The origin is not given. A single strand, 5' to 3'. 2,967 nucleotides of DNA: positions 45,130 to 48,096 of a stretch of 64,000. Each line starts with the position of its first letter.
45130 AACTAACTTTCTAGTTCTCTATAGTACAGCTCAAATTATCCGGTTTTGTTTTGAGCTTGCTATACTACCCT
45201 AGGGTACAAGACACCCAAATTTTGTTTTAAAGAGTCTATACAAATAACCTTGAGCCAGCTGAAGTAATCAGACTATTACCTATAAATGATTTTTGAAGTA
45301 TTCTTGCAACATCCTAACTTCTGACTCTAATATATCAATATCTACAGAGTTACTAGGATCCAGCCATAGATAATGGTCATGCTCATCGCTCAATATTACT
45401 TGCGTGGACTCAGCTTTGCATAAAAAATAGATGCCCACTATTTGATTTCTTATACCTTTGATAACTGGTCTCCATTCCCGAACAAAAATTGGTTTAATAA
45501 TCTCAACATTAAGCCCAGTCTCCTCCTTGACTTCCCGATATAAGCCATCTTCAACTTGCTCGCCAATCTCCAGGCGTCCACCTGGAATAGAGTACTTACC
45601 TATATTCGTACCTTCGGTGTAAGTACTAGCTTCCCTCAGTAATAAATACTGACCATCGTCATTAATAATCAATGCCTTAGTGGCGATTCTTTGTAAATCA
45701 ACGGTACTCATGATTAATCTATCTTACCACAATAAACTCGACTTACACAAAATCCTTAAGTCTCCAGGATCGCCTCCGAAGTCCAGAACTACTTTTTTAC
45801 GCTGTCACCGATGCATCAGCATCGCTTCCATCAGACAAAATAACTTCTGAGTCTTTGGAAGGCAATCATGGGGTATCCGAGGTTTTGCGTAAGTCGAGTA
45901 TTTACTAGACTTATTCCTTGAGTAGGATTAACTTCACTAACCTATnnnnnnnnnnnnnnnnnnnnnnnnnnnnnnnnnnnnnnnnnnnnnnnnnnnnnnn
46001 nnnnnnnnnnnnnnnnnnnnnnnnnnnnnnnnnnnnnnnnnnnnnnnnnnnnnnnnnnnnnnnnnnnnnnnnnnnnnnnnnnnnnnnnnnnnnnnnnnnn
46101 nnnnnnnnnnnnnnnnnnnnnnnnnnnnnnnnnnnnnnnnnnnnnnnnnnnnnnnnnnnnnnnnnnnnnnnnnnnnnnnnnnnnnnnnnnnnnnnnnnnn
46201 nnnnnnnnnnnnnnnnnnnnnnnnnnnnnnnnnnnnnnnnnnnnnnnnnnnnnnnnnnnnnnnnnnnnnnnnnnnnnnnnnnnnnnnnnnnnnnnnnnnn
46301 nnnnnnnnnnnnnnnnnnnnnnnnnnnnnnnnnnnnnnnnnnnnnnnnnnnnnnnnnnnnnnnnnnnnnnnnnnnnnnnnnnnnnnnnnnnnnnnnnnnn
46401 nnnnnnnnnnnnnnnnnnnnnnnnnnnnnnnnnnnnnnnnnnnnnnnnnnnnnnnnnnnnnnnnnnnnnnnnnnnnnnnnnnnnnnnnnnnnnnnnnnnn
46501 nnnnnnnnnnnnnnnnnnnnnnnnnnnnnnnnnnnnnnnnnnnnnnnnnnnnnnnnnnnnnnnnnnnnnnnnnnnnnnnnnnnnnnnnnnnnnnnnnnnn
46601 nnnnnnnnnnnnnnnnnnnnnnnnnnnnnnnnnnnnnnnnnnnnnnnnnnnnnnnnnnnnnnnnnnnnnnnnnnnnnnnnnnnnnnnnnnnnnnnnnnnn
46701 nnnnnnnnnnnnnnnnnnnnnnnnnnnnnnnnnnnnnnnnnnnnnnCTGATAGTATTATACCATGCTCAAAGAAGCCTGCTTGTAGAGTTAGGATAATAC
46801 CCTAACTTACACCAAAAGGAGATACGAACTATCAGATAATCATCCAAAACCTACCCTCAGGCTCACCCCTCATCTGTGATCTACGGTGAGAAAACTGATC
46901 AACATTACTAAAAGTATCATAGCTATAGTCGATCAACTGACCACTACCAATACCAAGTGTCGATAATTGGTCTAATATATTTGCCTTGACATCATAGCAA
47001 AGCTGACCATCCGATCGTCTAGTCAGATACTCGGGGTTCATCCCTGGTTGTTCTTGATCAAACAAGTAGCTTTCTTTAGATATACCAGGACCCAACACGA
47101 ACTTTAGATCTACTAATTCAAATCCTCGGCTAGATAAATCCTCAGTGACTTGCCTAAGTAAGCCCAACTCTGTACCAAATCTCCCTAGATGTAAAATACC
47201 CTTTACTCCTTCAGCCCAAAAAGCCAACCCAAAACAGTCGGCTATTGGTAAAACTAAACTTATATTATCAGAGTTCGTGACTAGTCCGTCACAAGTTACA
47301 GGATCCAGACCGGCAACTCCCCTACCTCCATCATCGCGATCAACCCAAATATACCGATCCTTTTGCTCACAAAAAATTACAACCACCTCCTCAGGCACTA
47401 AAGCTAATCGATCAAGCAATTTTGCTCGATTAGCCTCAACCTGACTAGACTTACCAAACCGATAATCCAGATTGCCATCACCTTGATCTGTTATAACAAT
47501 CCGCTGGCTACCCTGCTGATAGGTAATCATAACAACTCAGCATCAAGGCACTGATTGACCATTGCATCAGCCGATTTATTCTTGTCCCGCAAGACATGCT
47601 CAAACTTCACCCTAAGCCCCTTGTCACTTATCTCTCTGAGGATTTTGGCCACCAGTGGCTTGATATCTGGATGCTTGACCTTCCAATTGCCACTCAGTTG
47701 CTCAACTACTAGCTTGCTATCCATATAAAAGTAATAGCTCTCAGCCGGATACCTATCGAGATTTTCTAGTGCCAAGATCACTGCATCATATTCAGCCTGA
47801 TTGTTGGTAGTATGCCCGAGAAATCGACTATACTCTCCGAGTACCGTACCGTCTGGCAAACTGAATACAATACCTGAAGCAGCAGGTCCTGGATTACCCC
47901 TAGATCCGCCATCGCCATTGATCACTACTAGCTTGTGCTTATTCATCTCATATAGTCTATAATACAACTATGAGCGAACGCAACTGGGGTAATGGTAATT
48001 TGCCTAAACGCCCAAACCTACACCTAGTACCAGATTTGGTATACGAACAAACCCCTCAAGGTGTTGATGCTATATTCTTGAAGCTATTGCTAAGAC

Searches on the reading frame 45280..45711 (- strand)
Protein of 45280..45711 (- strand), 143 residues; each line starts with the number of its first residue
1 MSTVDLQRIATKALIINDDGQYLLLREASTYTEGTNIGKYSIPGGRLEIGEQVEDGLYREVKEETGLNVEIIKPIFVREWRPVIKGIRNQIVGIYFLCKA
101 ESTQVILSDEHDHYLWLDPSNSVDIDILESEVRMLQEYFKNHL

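Call 61: search_protein_families(library=pfam, proteins=[window:45280-45711:-], max_evalue=0.001)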
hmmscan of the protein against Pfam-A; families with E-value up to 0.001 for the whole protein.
window:45280-45711:- (143 aa): 1 family
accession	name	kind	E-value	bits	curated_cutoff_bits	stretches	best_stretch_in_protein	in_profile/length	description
PF00293.34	NUDIX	-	4.7e-17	62.7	21.1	1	8-120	3-116/134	NUDIX domain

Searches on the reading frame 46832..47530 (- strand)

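Call 71: search_protein_families(library=pfam, proteins=[window:46832-47530:-], max_evalue=0.01)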
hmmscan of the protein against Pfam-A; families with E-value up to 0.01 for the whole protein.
window:46832-47530:- (232 aa): 1 family
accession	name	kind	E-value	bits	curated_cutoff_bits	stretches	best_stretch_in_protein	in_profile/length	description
PF02578.20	Cu-oxidase_4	-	2.2e-24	86.6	22.9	1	27-232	24-237/238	Multi-copper polyphenol oxidoreductase laccase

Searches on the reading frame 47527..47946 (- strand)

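Call 71: search_protein_families(library=pfam, proteins=[window:47527-47946:-], max_evalue=0.01)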
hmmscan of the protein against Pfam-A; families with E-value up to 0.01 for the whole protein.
window:47527-47946:- (139 aa): 2 families
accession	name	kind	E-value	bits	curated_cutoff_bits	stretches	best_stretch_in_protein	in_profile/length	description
PF13456.12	RVT_3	-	3.8e-19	69.3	21.6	1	10-133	1-123/123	Reverse transcriptase-like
PF00075.30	RNase_H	-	2.3e-09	38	25.8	1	7-129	4-135/141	RNase H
